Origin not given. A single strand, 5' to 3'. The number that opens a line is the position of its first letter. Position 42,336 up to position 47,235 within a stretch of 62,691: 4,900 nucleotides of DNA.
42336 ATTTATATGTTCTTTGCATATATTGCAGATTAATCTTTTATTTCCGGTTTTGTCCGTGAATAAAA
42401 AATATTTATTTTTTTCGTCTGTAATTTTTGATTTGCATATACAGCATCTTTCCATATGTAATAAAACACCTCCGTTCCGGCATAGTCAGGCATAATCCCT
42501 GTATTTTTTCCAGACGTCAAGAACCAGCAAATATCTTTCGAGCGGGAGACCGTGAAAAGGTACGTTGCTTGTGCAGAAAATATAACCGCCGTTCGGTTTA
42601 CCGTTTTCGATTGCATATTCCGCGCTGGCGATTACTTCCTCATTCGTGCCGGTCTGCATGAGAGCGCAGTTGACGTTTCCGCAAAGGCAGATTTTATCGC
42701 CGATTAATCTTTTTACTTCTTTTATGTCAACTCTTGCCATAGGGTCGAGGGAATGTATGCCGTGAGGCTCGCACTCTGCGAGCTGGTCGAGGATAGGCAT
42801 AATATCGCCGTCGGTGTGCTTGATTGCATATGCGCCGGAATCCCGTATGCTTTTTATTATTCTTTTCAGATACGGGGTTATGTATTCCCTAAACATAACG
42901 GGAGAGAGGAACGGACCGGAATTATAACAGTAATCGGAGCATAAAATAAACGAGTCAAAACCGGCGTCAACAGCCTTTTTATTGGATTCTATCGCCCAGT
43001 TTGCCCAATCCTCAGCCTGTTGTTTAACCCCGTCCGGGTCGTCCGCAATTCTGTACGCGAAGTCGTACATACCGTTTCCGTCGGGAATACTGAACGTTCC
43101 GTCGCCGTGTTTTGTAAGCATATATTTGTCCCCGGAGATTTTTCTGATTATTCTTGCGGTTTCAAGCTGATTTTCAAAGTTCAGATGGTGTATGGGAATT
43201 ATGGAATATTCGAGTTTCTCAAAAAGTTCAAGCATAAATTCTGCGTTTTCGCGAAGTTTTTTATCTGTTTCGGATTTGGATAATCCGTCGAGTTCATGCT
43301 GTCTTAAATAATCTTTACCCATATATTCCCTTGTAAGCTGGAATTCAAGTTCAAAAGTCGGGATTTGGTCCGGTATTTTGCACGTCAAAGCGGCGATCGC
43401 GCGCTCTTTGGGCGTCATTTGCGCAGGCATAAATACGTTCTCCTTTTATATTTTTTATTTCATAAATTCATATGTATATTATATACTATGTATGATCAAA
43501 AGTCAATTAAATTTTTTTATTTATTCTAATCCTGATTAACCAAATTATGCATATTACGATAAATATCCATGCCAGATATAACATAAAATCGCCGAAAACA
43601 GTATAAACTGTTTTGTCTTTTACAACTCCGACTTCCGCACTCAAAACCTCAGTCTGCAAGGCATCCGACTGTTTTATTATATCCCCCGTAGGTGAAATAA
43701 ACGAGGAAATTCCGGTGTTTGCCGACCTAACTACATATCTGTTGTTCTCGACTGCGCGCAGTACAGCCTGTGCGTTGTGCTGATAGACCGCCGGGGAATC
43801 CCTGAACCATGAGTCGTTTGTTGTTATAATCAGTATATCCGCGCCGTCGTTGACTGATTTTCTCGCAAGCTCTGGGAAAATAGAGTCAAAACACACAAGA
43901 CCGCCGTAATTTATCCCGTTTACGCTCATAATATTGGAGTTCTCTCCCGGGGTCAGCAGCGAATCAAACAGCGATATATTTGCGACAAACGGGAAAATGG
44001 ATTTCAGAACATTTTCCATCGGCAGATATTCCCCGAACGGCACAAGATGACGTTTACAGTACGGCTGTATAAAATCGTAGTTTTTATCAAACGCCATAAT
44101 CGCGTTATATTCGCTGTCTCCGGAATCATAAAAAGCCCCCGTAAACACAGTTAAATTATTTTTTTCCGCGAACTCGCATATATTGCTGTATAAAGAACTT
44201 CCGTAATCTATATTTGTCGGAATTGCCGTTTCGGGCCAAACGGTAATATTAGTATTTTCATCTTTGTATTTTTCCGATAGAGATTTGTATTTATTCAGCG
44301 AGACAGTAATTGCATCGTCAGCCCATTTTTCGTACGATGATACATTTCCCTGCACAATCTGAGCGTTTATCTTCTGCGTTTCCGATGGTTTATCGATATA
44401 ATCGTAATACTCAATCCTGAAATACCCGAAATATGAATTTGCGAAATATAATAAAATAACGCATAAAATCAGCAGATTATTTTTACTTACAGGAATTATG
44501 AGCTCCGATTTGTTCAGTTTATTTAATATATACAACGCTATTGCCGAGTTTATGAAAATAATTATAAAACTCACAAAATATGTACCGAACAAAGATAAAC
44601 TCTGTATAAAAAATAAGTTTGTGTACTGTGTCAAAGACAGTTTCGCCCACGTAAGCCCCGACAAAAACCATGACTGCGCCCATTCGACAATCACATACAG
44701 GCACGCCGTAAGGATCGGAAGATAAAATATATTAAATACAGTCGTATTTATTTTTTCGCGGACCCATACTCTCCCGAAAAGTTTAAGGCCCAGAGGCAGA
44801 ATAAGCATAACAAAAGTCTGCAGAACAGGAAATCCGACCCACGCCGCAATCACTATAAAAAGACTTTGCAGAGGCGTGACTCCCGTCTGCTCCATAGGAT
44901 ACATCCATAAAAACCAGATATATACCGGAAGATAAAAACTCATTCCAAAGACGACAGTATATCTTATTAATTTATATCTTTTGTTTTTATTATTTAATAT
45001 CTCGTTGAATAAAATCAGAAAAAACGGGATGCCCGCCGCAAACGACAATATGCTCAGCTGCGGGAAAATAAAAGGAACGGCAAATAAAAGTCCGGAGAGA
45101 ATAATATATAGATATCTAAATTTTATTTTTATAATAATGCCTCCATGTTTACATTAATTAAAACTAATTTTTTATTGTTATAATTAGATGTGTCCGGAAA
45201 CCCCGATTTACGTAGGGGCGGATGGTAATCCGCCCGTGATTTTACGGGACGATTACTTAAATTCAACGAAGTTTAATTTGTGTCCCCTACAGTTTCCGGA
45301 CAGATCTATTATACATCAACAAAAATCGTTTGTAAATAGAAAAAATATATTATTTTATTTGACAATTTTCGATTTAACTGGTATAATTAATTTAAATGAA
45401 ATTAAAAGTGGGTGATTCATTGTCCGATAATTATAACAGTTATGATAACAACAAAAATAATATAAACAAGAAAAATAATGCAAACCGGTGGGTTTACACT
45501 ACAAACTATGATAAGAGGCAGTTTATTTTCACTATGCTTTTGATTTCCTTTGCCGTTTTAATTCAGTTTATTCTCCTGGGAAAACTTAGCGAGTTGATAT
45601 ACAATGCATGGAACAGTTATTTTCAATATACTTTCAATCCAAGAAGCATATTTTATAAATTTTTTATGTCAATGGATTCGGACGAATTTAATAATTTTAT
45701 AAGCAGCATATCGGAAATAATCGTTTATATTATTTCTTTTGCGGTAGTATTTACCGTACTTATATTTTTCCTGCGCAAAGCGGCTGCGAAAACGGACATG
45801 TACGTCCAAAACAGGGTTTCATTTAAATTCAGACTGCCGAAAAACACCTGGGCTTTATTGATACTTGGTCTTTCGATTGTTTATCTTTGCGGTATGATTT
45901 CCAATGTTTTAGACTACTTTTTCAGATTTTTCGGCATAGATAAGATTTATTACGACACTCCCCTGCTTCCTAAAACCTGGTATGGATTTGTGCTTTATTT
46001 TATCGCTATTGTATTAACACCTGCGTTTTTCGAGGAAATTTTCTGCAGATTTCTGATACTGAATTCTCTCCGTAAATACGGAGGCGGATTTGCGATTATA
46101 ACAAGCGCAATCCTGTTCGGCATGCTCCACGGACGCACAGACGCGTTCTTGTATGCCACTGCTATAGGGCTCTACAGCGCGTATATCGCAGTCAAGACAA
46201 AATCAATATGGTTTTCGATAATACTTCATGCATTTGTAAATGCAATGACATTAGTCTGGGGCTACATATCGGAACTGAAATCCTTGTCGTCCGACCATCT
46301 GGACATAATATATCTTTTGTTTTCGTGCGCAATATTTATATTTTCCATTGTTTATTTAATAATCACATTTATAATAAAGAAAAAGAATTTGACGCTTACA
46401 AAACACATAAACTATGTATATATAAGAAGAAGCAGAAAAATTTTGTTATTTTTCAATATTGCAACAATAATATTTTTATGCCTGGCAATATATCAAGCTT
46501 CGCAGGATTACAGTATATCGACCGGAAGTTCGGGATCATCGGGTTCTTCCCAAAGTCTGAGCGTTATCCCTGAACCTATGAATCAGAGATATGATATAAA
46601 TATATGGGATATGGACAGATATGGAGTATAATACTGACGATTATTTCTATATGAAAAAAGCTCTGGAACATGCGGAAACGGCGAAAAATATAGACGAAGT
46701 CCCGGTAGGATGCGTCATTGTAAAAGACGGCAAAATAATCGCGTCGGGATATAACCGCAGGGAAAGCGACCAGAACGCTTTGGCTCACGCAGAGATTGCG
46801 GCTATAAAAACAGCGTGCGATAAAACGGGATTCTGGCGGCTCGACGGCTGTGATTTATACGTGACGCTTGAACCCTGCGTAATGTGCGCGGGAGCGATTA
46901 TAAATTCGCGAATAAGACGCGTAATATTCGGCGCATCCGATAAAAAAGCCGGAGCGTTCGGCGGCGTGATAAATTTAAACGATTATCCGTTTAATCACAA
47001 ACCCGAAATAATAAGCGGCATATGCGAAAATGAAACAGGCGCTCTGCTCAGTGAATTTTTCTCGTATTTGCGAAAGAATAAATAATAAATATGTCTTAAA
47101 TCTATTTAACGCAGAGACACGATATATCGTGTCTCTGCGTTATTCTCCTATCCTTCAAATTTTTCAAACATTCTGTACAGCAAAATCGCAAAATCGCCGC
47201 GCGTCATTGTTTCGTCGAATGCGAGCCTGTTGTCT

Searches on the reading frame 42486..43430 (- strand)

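Call 45: search_protein_families(library=pfam, proteins=[window:42486-43430:-], max_evalue=0.00001)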
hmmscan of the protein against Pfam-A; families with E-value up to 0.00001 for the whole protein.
window:42486-43430:- (314 aa): 1 family
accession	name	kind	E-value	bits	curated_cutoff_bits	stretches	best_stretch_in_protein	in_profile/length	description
PF01208.23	URO-D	-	6.8e-21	75.1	23.9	1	128-288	169-324/346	Uroporphyrinogen decarboxylase (URO-D)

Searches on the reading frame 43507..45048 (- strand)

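Call 45: search_protein_families(library=pfam, proteins=[window:43507-45048:-], max_evalue=0.00001)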
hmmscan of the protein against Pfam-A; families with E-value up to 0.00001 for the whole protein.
window:43507-45048:- (513 aa): 2 families
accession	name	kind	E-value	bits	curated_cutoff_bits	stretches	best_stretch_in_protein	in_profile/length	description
PF00795.27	CN_hydrolase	-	1.3e-33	116.8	23.2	1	251-473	18-246/256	Carbon-nitrogen hydrolase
PF20154.4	LNT_N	-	2.6e-14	54.1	27.1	1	4-168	20-158/159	Apolipoprotein N-acyltransferase N-terminal domain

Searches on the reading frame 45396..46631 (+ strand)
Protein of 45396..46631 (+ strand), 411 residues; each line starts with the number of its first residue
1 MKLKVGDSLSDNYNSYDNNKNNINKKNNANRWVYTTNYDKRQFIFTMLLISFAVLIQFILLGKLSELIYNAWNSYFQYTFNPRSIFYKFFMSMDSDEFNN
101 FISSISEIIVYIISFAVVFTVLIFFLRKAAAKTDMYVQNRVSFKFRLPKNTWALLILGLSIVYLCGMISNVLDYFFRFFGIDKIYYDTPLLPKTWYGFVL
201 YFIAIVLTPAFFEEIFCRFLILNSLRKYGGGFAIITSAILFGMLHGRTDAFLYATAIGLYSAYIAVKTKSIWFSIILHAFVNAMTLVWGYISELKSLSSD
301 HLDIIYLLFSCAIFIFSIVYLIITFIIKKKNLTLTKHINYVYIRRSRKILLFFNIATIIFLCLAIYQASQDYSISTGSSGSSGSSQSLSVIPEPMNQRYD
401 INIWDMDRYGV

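Call 45: search_protein_families(library=pfam, proteins=[window:45396-46631:+], max_evalue=0.00001)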
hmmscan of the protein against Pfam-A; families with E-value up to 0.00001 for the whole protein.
window:45396-46631:+ (411 aa): 1 family
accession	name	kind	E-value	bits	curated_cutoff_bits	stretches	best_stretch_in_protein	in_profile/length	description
PF02517.21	Rce1-like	-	2.5e-19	69.8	22.4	1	197-284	3-93/93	Type II CAAX prenyl endopeptidase Rce1-like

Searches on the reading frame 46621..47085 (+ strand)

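Call 45: search_protein_families(library=pfam, proteins=[window:46621-47085:+], max_evalue=0.00001)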
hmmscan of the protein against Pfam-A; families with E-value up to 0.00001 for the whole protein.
window:46621-47085:+ (154 aa): 3 families
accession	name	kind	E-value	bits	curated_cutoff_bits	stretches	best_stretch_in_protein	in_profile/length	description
PF14437.12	MafB19-deam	-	7.1e-43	146.3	27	1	8-151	4-142/142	MafB19-like deaminase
PF00383.29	dCMP_cyt_deam_1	-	8.7e-34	115.9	25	1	6-104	3-101/102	Cytidine and deoxycytidylate deaminase zinc-binding region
PF14439.12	Bd3614-deam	-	2.3e-07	31.2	38.5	1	30-107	12-92/113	Bd3614-like deaminase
